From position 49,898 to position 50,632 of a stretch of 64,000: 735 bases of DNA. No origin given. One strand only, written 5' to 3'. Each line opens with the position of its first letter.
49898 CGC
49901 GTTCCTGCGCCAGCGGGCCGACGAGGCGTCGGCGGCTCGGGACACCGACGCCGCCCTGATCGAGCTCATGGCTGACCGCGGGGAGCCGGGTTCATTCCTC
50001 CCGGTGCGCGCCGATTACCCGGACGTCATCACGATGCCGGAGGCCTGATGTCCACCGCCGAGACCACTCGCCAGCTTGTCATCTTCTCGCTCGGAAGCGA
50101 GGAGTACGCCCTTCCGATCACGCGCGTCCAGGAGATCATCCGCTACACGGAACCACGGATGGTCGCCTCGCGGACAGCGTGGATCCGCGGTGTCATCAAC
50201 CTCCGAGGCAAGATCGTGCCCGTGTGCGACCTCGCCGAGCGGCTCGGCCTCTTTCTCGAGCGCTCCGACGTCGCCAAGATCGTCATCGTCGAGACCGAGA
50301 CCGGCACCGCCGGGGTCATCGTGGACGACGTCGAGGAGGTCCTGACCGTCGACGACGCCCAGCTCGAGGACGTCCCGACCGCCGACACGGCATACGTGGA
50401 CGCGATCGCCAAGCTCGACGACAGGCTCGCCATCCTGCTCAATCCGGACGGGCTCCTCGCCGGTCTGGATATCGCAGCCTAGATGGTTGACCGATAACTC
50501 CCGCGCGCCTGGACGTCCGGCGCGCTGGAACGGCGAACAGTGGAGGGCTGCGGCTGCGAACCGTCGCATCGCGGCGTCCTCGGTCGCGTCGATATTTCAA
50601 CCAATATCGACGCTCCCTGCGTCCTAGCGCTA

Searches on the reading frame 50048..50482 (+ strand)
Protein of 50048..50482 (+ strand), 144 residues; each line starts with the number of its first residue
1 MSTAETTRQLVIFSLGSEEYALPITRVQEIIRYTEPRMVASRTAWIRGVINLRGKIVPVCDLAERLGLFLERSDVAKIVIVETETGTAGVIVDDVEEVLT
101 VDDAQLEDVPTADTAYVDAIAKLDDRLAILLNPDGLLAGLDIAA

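Call 38: find_encoding_contigs(protein=window:50048-50482:+, flank=3000, max_places=8)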
Protein window:50048-50482:+ (144 aa): 8 contigs read that carry it; 6 places shown.
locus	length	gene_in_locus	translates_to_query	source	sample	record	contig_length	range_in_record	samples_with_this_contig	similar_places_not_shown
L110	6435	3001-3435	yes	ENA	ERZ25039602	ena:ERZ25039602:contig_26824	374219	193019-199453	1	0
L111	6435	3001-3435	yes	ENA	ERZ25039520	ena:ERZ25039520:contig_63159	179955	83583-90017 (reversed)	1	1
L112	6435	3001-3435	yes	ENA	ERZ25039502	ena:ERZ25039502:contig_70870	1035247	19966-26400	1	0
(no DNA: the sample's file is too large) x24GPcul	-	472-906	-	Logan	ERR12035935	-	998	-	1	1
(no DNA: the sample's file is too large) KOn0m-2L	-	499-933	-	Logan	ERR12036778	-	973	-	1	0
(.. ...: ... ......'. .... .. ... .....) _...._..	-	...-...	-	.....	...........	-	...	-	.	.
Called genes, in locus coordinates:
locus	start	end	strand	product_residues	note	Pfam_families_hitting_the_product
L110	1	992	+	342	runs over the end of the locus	PF03448:MgtE_N (faint), PF14842:FliG_N, PF14841:FliG_M, PF01706:FliG_C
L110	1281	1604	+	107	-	PF02108:FliH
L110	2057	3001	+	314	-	PF00006:ATP-synt_ab, PF18269:T3SS_ATPase_C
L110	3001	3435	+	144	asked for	PF01584:CheW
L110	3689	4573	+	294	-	PF00072:Response_reg, PF01339:CheB_methylest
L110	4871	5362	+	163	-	PF01739:CheR, PF08241:Methyltransf_11 (faint), PF08242:Methyltransf_12 (weak), PF13649:Methyltransf_25 (faint), PF13847:Methyltransf_31 (faint)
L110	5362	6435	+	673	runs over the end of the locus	PF01627:Hpt, PF07194:P2, PF02895:H-kinase_dim, PF02518:HATPase_c, PF01584:CheW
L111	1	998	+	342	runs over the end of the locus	PF03448:MgtE_N (faint), PF14842:FliG_N, PF14841:FliG_M, PF01706:FliG_C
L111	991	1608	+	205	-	PF02108:FliH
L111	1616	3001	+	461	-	PF02874:ATP-synt_ab_N (weak), PF00006:ATP-synt_ab, PF18269:T3SS_ATPase_C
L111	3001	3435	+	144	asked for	PF01584:CheW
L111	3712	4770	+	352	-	PF00072:Response_reg, PF01339:CheB_methylest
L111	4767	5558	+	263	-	PF08241:Methyltransf_11 (faint), PF03705:CheR_N, PF13649:Methyltransf_25 (faint), PF01739:CheR, PF08242:Methyltransf_12 (weak)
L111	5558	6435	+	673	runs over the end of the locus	PF01627:Hpt, PF07194:P2, PF02895:H-kinase_dim, PF02518:HATPase_c, PF01584:CheW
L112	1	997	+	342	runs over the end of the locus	PF03448:MgtE_N (faint), PF14842:FliG_N, PF14841:FliG_M, PF01706:FliG_C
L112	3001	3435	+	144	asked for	PF01584:CheW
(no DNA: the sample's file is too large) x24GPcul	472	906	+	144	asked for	PF01584:CheW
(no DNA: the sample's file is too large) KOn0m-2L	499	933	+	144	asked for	PF01584:CheW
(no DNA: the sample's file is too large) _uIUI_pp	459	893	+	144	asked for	PF01584:CheW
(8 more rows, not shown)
